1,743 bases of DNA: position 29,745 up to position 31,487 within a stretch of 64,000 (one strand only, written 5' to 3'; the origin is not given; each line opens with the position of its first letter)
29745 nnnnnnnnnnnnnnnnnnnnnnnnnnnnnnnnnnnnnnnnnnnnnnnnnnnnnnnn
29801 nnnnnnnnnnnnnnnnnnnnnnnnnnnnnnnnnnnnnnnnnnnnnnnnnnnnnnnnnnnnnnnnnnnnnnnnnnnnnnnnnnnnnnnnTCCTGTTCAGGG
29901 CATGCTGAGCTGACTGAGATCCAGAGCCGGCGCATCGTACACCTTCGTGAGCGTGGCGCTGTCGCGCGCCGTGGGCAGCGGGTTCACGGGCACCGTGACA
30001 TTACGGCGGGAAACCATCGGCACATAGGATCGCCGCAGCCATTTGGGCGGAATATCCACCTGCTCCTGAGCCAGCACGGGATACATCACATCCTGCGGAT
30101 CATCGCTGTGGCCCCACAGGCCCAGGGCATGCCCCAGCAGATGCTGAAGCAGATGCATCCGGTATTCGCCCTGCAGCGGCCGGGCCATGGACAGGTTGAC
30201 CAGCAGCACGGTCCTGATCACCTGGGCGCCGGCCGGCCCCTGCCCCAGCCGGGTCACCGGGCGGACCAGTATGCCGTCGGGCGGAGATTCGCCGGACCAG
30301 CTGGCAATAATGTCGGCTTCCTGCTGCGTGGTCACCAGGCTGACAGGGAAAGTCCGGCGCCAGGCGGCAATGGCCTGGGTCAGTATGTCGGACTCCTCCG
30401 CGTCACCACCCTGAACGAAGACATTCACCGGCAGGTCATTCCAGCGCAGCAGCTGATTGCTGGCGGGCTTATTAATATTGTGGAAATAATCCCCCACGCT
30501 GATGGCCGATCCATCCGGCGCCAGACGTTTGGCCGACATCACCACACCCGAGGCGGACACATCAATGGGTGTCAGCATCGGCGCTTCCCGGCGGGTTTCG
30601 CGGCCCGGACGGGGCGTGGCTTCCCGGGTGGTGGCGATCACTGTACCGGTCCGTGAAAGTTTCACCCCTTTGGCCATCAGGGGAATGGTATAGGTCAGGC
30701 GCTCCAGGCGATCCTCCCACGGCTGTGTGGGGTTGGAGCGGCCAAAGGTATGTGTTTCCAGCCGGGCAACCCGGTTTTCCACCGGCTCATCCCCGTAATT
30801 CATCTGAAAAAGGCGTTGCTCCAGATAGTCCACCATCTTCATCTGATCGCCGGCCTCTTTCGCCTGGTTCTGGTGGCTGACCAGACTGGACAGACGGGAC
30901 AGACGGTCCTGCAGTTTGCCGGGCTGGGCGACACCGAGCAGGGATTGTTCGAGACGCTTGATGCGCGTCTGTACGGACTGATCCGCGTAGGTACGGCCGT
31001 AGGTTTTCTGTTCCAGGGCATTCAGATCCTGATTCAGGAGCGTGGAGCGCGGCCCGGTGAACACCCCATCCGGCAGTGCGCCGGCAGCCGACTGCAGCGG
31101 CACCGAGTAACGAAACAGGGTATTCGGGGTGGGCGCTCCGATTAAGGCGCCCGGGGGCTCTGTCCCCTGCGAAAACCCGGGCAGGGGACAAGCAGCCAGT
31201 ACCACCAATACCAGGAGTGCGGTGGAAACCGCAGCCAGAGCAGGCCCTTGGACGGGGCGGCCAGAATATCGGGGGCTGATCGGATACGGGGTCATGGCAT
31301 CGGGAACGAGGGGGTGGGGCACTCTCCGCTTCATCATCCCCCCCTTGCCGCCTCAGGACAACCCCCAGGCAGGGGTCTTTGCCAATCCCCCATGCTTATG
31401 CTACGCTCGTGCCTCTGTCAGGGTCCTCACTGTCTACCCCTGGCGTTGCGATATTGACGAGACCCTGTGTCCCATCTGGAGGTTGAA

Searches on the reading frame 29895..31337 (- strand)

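Call 9: search_protein_families(library=pfam, proteins=[window:29895-31337:-])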
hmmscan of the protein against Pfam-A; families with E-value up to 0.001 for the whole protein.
window:29895-31337:- (480 aa): 1 family
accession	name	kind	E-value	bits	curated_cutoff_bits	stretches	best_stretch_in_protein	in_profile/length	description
PF00413.30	Peptidase_M10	-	6.4e-05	23.3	24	1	396-424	111-138/159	Matrixin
